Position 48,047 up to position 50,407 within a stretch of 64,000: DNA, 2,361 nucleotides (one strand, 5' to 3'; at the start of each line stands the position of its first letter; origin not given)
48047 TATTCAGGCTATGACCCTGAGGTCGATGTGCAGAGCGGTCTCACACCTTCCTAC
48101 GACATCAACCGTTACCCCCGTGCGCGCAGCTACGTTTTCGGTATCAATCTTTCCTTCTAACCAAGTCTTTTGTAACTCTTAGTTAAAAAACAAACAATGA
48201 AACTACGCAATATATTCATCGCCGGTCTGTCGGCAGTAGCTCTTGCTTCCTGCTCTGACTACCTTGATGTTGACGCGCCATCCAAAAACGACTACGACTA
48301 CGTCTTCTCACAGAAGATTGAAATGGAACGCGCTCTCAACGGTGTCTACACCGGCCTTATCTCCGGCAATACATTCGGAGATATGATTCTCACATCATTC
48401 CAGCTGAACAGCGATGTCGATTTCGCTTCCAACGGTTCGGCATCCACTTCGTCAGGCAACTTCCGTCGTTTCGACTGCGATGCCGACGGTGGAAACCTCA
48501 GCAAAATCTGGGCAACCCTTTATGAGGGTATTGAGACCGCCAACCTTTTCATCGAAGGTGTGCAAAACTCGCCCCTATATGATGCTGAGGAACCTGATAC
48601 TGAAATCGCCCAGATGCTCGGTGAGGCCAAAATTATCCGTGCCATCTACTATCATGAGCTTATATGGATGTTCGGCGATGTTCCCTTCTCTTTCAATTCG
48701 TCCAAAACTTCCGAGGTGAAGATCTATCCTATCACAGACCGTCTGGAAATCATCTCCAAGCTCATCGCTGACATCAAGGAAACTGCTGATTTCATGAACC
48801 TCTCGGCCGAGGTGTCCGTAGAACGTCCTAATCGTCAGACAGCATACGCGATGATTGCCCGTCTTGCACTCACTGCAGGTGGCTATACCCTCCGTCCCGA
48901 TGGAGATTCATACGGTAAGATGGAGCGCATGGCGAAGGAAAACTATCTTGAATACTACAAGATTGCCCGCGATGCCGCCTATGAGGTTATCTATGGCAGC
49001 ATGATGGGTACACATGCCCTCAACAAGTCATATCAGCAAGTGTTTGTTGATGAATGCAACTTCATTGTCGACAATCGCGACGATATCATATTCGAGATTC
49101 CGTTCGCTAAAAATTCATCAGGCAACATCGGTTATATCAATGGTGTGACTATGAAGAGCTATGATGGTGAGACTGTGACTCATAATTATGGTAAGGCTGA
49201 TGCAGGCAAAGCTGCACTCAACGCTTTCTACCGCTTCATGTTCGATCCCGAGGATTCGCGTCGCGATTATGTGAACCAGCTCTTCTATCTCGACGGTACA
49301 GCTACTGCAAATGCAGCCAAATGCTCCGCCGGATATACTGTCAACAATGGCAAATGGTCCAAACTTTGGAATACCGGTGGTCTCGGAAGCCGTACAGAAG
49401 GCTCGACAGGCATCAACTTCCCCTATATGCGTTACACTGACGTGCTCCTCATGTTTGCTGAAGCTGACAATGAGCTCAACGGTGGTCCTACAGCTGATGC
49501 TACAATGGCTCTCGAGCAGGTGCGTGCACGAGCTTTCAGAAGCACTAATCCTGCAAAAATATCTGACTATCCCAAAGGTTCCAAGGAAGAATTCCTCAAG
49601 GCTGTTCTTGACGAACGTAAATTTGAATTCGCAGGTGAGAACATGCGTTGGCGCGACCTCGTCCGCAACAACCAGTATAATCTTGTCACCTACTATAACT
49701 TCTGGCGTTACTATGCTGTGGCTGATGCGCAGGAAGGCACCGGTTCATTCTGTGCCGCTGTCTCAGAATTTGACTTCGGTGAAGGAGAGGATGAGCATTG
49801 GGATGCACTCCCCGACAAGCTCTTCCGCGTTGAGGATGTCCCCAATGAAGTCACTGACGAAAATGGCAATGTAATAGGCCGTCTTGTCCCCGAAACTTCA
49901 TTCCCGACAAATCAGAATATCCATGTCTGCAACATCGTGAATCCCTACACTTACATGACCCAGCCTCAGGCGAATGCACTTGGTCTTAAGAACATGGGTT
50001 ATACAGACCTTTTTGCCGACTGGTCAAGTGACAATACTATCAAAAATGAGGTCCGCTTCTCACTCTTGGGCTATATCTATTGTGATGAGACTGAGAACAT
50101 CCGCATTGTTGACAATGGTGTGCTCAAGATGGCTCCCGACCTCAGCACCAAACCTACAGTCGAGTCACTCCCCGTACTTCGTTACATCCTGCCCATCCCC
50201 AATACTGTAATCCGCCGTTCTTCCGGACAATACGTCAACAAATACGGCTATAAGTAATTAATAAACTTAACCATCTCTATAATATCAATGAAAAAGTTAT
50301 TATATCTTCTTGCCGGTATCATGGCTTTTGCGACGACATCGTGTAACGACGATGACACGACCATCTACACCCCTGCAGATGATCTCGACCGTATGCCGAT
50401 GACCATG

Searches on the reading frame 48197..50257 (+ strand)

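Call 5: search_protein_families(library=pfam, proteins=[window:48197-50257:+])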
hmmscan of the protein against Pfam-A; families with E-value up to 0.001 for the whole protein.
window:48197-50257:+ (686 aa): 2 families
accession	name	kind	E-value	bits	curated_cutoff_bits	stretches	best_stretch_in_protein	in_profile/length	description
PF07980.17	SusD_RagB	-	5.2e-31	108.8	23.1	1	361-685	112-297/297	SusD family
PF14322.12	SusD-like_3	-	4e-21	76.6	27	1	21-225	1-191/191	Starch-binding associating with outer membrane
